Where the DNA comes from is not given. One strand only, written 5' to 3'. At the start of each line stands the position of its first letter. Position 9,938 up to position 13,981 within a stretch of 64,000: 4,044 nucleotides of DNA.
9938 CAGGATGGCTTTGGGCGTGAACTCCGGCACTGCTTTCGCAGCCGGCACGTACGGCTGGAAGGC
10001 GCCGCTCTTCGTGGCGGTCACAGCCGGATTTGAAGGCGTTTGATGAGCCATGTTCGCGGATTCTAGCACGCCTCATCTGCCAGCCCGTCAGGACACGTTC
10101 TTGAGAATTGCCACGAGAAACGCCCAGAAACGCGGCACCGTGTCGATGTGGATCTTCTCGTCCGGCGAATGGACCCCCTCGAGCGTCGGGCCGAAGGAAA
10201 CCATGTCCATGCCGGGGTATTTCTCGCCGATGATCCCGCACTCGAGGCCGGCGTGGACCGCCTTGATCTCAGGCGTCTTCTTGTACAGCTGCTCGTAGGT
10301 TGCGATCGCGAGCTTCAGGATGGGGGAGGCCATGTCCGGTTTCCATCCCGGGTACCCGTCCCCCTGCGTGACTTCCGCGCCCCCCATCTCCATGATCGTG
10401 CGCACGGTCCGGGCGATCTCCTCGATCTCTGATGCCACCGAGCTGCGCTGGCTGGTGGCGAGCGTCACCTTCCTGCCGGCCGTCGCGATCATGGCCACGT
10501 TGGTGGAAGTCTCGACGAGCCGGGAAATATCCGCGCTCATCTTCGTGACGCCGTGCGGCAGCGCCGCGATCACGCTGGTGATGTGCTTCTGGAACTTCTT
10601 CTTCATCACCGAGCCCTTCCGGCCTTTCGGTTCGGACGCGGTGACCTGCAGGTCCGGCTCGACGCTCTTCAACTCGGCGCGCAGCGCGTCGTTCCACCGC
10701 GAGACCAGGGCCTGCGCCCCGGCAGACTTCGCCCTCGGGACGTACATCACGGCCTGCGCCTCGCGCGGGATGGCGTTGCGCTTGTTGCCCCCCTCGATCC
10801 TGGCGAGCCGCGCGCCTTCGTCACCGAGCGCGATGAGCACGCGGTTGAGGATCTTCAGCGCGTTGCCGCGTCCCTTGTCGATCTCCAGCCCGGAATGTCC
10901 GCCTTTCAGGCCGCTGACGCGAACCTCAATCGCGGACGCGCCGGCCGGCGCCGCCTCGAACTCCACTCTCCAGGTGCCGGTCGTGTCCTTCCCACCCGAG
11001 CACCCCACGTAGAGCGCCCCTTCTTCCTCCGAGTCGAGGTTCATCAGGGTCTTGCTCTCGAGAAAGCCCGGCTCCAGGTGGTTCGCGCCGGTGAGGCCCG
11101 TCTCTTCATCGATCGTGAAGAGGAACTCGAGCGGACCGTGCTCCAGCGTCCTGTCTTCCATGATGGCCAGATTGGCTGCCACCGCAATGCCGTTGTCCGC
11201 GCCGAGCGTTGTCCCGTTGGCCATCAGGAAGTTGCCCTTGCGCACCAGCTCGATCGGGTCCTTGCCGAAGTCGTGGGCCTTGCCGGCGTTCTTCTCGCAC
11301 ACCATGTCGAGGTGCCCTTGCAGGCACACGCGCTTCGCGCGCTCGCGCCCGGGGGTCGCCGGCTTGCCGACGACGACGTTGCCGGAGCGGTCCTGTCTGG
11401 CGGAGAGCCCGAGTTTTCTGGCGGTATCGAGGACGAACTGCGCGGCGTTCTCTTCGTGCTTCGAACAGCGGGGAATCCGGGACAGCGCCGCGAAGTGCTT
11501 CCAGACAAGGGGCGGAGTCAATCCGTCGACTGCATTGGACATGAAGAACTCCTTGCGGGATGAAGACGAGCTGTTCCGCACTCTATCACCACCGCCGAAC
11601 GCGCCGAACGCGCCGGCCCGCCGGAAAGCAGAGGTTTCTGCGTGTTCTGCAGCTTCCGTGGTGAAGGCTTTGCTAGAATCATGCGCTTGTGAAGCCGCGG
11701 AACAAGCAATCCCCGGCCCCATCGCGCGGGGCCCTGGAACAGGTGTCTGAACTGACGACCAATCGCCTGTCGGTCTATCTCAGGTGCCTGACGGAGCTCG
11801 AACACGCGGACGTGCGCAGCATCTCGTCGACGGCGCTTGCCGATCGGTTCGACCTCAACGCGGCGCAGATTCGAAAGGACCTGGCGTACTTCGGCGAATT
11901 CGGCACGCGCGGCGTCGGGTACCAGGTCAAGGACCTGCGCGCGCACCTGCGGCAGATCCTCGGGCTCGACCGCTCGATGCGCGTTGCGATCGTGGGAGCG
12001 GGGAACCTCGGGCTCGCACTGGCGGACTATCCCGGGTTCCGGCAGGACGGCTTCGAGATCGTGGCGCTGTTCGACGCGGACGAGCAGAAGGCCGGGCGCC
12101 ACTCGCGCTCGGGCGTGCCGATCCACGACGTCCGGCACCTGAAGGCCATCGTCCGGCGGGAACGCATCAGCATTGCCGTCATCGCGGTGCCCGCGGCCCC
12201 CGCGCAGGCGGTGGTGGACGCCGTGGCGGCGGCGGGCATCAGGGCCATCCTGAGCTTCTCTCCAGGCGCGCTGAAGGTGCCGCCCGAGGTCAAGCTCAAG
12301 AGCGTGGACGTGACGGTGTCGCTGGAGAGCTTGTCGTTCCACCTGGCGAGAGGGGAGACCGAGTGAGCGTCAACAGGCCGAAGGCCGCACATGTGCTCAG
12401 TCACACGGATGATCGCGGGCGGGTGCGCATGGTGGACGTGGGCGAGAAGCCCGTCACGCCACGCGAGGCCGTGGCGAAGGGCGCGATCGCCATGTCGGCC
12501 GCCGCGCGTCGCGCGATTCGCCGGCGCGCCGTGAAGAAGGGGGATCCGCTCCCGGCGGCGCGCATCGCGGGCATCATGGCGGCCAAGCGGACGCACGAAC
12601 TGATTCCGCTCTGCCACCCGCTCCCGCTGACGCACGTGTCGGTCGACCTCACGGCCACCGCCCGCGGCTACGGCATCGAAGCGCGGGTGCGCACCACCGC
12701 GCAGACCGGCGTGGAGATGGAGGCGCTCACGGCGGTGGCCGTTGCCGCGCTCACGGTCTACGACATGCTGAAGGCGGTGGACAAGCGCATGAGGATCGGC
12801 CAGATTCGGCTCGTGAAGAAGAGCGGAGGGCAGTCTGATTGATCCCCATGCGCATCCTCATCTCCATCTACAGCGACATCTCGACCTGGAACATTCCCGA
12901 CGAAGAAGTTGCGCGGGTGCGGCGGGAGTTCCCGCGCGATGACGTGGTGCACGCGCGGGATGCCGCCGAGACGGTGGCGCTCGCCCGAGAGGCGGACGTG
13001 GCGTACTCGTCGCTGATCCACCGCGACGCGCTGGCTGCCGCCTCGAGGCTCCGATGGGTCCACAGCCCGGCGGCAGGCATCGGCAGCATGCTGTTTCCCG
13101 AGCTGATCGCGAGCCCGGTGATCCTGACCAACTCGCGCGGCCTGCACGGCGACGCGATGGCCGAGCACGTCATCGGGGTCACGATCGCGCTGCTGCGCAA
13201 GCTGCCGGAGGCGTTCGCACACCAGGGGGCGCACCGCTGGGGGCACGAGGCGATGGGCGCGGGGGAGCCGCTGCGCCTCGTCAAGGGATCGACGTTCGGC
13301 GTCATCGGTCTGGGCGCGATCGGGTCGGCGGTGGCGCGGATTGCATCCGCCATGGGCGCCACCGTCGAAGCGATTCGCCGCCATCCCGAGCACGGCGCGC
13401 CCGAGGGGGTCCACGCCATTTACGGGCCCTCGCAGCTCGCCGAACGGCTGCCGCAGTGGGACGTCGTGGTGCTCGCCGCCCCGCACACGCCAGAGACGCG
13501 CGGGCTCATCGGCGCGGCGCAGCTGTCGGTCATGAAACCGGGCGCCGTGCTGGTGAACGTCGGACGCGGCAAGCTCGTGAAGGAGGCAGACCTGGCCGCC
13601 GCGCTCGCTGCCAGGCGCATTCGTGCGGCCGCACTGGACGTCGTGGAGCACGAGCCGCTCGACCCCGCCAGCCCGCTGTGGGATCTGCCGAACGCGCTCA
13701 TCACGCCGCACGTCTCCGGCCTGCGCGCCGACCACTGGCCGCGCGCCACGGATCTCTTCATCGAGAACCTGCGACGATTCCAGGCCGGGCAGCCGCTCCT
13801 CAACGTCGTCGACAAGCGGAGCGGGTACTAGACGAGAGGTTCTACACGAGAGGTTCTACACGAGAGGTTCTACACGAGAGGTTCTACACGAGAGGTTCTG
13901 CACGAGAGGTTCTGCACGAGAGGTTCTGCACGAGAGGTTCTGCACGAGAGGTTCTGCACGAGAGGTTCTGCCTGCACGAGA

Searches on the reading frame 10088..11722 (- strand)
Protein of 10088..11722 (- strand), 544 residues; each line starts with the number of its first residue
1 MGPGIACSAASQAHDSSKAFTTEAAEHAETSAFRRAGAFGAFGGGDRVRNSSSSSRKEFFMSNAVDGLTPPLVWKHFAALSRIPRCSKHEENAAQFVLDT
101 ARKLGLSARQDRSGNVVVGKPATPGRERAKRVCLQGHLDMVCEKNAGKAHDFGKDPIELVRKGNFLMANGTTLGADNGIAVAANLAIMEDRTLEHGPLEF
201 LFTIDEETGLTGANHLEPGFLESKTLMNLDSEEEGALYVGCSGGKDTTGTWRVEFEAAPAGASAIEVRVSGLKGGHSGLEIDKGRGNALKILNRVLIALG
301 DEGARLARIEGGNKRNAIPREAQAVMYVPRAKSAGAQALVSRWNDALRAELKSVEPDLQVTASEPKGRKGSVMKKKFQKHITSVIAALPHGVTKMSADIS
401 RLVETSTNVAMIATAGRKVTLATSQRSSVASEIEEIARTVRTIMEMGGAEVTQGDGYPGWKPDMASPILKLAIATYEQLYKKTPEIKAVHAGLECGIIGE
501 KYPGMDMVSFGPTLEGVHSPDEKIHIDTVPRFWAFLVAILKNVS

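Call 6: search_protein_families(library=pfam, proteins=[window:10088-11722:-])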
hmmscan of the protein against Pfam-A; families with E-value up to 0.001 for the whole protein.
window:10088-11722:- (544 aa): 2 families
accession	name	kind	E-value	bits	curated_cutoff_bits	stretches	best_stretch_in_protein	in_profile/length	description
PF01546.33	Peptidase_M20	-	2e-16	61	24.6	1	133-541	1-205/206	Peptidase family M20/M25/M40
PF07687.19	M20_dimer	-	1.1e-09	38.6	21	1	270-353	4-105/107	Peptidase dimerisation domain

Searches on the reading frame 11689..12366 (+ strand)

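Call 6: search_protein_families(library=pfam, proteins=[window:11689-12366:+])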
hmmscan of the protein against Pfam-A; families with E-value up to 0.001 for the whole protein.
window:11689-12366:+ (225 aa): 3 families
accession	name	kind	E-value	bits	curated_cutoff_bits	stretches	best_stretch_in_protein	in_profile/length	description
PF02629.25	CoA_binding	-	5.3e-19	69.2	22.3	1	95-193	2-97/97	CoA binding domain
PF06971.19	Put_DNA-bind_N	-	7.1e-17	61.7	27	1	19-65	2-48/49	Putative DNA-binding protein N-terminus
PF01408.29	GFO_IDH_MocA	-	6.8e-07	30.4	24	1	97-185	1-88/120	Oxidoreductase family, NAD-binding Rossmann fold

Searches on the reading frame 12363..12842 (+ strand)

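Call 113: search_protein_families(library=pfam, proteins=[window:12363-12842:+])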
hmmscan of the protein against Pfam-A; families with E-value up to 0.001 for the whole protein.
window:12363-12842:+ (159 aa): 1 family
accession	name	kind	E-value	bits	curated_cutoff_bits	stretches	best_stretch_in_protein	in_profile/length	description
PF01967.27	MoaC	-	1.1e-55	187.8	27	1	23-156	1-136/136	MoaC family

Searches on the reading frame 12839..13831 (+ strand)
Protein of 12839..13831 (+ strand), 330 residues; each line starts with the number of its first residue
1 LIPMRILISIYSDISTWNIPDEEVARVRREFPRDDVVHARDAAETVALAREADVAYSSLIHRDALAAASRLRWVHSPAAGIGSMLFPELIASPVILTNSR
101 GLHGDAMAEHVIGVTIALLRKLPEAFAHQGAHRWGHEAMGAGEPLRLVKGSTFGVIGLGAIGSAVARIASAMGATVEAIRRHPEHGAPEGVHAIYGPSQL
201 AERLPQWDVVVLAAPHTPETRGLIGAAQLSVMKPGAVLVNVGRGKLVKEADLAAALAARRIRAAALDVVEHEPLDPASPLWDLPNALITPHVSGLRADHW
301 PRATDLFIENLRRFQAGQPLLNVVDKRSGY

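Call 6: search_protein_families(library=pfam, proteins=[window:12839-13831:+])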
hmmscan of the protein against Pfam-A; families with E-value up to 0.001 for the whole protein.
window:12839-13831:+ (330 aa): 4 families
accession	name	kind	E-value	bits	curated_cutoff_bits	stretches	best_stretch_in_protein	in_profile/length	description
PF02826.25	2-Hacid_dh_C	-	1.2e-51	175.1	25.1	1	113-293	2-178/178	D-isomer specific 2-hydroxyacid dehydrogenase, NAD binding domain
PF03446.21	NAD_binding_2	-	1.9e-06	28.4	21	1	153-263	2-114/161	NAD binding domain of 6-phosphogluconate dehydrogenase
PF00389.36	2-Hacid_dh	-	1.7e-05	24.9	24.6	1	19-324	7-133/134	D-isomer specific 2-hydroxyacid dehydrogenase, catalytic domain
PF01262.27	AlaDh_PNT_C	-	3.5e-05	23.8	23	1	145-241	20-128/214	Alanine dehydrogenase/PNT, C-terminal domain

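Call 8: find_encoding_contigs(protein=window:12839-13831:+, flank=10000, max_places=10)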
Protein window:12839-13831:+ (330 aa): 2 contigs read that carry it; 2 places shown.
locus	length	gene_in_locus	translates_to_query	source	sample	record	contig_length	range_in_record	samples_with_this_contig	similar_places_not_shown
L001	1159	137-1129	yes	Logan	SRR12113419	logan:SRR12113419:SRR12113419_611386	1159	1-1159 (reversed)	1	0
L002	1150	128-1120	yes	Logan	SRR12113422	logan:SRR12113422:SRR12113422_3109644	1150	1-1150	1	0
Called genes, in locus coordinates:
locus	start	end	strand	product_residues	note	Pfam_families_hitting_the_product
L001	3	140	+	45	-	?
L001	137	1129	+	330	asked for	PF00389:2-Hacid_dh (faint), PF02826:2-Hacid_dh_C, PF01262:AlaDh_PNT_C (faint), PF03446:NAD_binding_2 (weak)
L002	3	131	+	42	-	?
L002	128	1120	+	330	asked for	PF00389:2-Hacid_dh (faint), PF02826:2-Hacid_dh_C, PF01262:AlaDh_PNT_C (faint), PF03446:NAD_binding_2 (weak)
